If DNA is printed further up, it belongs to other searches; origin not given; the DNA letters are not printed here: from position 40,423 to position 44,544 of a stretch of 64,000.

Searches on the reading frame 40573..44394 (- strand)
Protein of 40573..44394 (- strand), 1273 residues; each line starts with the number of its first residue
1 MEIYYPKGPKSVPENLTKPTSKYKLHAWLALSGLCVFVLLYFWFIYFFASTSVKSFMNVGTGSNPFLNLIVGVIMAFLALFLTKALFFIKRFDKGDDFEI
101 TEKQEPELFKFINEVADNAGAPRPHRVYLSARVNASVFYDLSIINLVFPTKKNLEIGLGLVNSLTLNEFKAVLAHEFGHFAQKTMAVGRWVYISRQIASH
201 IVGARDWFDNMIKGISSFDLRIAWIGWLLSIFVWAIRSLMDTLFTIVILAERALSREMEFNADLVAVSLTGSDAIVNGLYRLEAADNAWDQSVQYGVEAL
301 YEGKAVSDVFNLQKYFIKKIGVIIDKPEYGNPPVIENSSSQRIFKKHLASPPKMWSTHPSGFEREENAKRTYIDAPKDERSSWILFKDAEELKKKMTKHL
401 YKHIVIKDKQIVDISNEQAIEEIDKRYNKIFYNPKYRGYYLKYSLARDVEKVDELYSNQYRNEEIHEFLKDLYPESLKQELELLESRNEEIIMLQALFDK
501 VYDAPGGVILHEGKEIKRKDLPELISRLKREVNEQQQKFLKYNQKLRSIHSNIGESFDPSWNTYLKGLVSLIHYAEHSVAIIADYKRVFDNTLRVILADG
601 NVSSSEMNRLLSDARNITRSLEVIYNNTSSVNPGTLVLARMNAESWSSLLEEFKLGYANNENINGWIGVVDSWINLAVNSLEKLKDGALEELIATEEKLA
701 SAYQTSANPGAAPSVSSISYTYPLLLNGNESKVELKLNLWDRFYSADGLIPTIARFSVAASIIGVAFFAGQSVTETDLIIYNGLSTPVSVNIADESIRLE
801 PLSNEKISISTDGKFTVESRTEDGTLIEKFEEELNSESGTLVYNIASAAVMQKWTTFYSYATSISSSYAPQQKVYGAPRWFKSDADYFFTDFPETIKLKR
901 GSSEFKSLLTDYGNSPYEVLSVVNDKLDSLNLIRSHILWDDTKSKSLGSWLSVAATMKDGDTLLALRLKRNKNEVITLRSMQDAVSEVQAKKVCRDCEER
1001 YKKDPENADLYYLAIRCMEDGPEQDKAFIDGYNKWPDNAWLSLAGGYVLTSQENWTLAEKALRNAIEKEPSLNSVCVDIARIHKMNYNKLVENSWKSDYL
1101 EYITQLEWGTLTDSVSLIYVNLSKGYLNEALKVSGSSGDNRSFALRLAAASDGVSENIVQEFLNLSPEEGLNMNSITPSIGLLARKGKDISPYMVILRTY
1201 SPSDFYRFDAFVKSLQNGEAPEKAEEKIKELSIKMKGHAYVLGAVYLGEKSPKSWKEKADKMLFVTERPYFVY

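Call 48: search_protein_families(library=pfam, proteins=[window:40573-44394:-], max_evalue=0.00001)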
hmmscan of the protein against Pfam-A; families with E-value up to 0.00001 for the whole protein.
window:40573-44394:- (1273 aa): 1 family
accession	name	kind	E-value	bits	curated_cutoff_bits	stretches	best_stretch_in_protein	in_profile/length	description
PF01435.24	Peptidase_M48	-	6.2e-12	46.2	20.3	1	103-369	2-183/186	Peptidase family M48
